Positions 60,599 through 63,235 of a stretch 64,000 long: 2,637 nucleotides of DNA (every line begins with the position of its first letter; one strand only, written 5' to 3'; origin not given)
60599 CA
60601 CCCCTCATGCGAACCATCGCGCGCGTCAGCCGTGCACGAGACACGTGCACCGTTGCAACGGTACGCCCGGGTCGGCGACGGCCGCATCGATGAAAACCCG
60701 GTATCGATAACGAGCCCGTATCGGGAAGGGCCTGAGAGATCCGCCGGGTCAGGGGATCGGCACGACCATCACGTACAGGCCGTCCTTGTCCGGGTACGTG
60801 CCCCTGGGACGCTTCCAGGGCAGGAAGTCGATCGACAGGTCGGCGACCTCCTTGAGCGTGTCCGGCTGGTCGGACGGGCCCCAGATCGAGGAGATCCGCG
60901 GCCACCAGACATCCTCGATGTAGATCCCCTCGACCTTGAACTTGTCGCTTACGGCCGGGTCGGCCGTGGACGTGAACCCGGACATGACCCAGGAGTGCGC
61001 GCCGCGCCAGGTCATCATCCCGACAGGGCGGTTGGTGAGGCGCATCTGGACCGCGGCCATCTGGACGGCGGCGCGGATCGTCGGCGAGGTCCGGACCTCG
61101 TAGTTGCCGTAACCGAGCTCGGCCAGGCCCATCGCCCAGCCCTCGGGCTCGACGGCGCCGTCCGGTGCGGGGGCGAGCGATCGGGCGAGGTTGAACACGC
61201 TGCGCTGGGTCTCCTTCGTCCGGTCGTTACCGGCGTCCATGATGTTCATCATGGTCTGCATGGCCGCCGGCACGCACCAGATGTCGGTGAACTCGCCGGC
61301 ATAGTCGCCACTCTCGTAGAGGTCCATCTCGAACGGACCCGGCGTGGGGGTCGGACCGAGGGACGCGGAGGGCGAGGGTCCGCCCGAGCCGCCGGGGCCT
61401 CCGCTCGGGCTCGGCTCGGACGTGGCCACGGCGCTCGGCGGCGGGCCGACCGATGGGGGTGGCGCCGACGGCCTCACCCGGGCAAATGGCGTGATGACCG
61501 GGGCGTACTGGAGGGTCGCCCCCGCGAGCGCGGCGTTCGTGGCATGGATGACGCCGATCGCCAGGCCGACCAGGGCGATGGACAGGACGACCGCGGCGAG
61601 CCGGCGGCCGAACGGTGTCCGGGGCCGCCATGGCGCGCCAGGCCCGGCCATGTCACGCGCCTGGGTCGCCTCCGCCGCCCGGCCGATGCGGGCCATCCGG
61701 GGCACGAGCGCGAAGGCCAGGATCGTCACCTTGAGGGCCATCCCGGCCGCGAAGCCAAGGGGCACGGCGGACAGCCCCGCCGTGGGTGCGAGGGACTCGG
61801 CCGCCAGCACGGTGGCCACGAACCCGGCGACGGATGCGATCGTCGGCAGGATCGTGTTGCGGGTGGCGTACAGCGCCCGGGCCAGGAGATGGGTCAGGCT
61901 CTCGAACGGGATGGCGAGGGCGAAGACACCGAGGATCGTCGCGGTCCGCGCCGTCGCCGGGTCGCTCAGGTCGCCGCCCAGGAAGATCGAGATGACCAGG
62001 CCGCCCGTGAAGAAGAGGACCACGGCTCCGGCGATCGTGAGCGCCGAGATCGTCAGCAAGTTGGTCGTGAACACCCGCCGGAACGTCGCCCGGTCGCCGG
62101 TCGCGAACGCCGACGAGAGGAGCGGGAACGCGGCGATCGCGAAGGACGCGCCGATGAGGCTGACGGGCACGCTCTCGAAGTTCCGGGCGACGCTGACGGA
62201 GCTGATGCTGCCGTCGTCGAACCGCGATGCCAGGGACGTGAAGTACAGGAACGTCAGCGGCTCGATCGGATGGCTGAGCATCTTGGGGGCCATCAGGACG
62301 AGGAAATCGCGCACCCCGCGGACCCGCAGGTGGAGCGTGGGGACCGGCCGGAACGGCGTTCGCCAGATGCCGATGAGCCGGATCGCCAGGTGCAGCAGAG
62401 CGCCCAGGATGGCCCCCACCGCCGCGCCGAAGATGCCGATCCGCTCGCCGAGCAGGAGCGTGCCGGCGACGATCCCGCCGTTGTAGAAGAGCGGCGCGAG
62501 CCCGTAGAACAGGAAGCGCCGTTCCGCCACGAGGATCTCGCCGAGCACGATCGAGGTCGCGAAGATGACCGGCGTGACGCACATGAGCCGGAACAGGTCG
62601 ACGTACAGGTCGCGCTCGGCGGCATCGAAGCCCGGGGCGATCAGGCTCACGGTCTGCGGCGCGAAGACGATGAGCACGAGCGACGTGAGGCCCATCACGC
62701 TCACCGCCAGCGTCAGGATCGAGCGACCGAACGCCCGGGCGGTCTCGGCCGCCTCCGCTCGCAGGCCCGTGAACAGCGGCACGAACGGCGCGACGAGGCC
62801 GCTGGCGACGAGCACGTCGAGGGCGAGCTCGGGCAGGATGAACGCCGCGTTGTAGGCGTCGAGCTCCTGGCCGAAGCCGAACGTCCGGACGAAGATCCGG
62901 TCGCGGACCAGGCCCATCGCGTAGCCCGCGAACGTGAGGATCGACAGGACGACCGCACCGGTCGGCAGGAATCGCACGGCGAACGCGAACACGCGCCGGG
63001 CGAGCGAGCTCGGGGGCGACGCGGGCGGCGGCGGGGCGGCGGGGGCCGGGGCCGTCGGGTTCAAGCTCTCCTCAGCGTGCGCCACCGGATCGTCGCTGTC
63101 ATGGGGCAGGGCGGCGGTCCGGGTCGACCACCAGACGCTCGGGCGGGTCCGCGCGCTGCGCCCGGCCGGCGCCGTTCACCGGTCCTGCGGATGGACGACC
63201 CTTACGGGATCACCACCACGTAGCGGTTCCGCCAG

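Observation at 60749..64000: MurJ fused to an extracytoplasmic papain-fold Cys/His domain, next to a PKD protein carrying a paralog of that domain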

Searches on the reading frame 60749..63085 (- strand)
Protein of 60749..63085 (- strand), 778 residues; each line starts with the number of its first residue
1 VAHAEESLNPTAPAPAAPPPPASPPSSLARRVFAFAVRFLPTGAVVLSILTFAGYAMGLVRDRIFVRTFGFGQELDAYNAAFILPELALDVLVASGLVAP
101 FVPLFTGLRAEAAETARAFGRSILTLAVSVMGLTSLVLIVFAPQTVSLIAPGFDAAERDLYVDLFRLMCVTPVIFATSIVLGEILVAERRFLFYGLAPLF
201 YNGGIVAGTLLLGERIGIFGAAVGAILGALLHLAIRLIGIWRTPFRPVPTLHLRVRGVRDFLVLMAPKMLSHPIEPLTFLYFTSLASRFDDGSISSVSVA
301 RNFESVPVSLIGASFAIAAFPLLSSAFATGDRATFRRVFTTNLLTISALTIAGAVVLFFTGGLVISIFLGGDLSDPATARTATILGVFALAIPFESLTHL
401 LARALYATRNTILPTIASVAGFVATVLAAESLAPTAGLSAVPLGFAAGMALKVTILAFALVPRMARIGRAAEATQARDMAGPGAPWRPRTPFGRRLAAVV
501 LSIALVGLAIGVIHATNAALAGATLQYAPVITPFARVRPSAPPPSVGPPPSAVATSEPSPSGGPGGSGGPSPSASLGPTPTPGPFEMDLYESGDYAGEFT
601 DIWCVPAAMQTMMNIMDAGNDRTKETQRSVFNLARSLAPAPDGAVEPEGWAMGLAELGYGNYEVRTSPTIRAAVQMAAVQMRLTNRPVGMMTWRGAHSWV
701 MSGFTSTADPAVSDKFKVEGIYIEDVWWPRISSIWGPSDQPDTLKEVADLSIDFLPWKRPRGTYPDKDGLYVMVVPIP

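Call 3: search_protein_families(library=pfam, proteins=[window:60749-63085:-], max_evalue=1)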
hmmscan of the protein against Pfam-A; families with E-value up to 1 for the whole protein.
window:60749-63085:- (778 aa): 1 family
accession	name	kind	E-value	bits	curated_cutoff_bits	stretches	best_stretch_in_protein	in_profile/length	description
PF03023.19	MurJ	-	5.8e-56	190.4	27.4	1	66-464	2-403/451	Lipid II flippase MurJ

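Call 4: search_protein_families(library=ncbifam, proteins=[window:60749-63085:-], max_evalue=1)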
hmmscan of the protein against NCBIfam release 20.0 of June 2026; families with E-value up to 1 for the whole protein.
window:60749-63085:- (778 aa): 1 family
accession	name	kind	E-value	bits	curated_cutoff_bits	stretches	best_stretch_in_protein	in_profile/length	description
TIGR01695.1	murJ_mviN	equivalog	7.4e-60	203.1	235.55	1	45-465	7-431/506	murein biosynthesis integral membrane protein MurJ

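Call 38: search_protein_representatives(protein=window:60752-63085:-)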
Query: 778 residues. Proteins with E-value up to 0.001 (for the whole library): 13406; up to 1e-10: 6095; up to 1e-30: 908. The best 150 are listed.
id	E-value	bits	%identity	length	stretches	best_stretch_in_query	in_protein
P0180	3.2e-224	763.1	54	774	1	35-778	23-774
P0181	4.1e-217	739.6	49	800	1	26-777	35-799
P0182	5.1e-207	706.2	50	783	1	32-776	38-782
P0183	6.6e-148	510.8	59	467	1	34-469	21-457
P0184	1.2e-133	463.7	73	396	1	265-612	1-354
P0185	1.2e-131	457.0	63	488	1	131-524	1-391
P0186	1.1e-124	434.0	64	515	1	147-493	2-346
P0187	1.3e-114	400.6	54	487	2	344-708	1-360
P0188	1.4e-105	370.8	91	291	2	8-172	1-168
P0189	7.8e-104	365.0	51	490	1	18-377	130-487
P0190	1.8e-103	363.9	46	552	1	14-482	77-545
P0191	5.1e-102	359.1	61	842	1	38-339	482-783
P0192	8.5e-100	351.7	55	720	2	84-341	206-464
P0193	1.2e-95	337.9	60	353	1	34-313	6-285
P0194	9.7e-95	335.0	42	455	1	31-465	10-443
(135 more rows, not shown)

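Call 43: find_encoding_contigs(protein=window:60749-63085:-, flank=10000, max_places=4)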
Protein window:60749-63085:- (778 aa): no gene with exactly this product is on record in the collection.

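Call 64: predict_structure(alignment_id=A3)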
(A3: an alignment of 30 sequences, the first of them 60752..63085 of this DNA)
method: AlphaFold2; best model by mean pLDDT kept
length: 778 residues; sequences in the alignment: 30
mean_pLDDT: 84.6   pTM: 0.66
mean pLDDT of the five models: 84.6, 84.5, 84.4, 84.0, 80.6
residues with pLDDT >= 90: 477; 70-90: 174; 50-70: 55; < 50: 72
segments of 3 or more residues with pLDDT < 50: 1-11, 522-579
pLDDT, mean of each block of 10 residues (from residue 1): 41 61 68 84 95 93 84 77 89 90 96 97 97 97 86 79 95 97 97 97 97 95 98 98 96 96 92 87 86 84 94 97 96 97 96 95 85 83 95 98 97 95 95 96 97 97 93 79 58 67 69 61 37 31 35 37 30 38 85 91 89 87 94 94 91 92 96 97 95 86 96 91 93 82 94 84 79 93
secondary structure, 60 per line:
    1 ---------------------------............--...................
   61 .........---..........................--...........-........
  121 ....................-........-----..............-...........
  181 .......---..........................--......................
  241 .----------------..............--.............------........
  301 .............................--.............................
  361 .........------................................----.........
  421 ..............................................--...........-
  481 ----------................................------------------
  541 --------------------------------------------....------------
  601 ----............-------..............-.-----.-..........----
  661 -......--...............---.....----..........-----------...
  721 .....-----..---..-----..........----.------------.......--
elements in order (helices of 4 or more, strands of 3 or more residues): H28-39 H42-69 H73-98 H101-111 H113-140 H142-149 H155-168 H170-187 H191-216 H219-241 H258-271 H274-286 H293-329 H332-369 H376-407 H412-466 H469-479 H491-522 E585-588 H605-616 H624-637 H647-656 E662-667 H670-684 E688-692 E697-706 E718-725 E743-746 H747-752 E770-776

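Call 71: find_encoding_contigs(protein=P0183, flank=4000, max_places=3)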
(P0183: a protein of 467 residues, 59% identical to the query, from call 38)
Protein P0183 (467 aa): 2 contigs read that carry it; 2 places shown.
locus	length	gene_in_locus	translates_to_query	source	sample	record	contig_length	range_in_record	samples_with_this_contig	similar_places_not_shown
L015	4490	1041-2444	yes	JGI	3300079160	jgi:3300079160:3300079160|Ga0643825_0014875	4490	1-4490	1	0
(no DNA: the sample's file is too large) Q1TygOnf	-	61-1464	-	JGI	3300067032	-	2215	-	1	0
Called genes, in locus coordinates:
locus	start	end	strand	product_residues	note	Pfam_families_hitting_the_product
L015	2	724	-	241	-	?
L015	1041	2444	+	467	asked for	PF03023:MurJ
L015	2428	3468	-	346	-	-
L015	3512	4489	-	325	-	?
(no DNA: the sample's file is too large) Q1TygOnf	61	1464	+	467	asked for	PF03023:MurJ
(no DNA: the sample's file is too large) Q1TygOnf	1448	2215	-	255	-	?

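Call 81: fold_search(model_id=the predicted structure, library=pdb)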
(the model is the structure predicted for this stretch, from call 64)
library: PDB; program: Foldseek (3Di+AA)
matches with E <= 10: 351; with E <= 0.001: 61
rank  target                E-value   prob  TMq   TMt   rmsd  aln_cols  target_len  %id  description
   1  9ukv_A                7.9e-16  1.00  0.52  0.78  17.7       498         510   20  JM Complex - E. coli MurJ, Levivirus M lysis protein LysM (SglM) (released 2025-09-10)
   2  9nu8_A                2.6e-15  1.00  0.52  0.78  17.7       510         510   20  Structure of MurJ in complex with single gene lysis protein from phage Changjiang3 (released 2026-02-11)
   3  6nc9                  3.6e-15  1.00  0.48  0.77  15.8       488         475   21  Lipid II flippase MurJ, outward-facing conformation (released 2019-04-17)
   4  9nu5_A                3.9e-15  1.00  0.52  0.79  17.7       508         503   20  Structure of MurJ in complex with single gene lysis protein from phage PP7 (released 2026-02-11)
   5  9nu4_A                4.3e-15  1.00  0.52  0.67  17.4       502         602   20  Structure of MurJ in complex with single gene lysis protein from phage M (released 2026-02-11)
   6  7wax                  1.4e-12  1.00  0.47  0.69  18.8       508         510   20  MurJ inward occluded form (released 2022-06-01)
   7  7waw                  1.6e-12  1.00  0.46  0.68  18.2       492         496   21  MurJ inward closed form (released 2022-06-01)
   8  6nc6_A                1.6e-12  1.00  0.43  0.67  16.9       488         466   21  Lipid II flippase MurJ, inward closed conformation (released 2019-04-17)
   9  7wag                  7.6e-12  1.00  0.46  0.66  19.4       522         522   20  Crystal structure of MurJ squeezed form (released 2022-06-01)
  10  6cc4                  2.1e-11  1.00  0.44  0.55  18.6       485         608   19  Structure of MurJ from Escherichia coli (released 2018-06-27)
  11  6nc8                  2.4e-11  1.00  0.43  0.67  17.3       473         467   21  Lipid II flippase MurJ, inward occluded conformation (released 2019-04-17)
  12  6nc6_B                2.6e-11  1.00  0.42  0.66  17.3       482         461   21  Lipid II flippase MurJ, inward closed conformation (released 2019-04-17)
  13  5t77                  4.3e-11  1.00  0.41  0.63  17.2       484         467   21  Crystal structure of the MOP flippase MurJ (released 2016-12-28)
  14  6z70_A                3.0e-10  1.00  0.45  0.74   5.4       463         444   16  Structure of the MATE family multidrug resistance transporter Aq_128 from Aquifex aeolicus in the outward-facing state (released 2021-12-01)
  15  9r10_A                3.3e-10  1.00  0.46  0.70   7.9       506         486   17  Cryo-EM structure of human MATE1 in complex with cimetidine (released 2025-11-05)
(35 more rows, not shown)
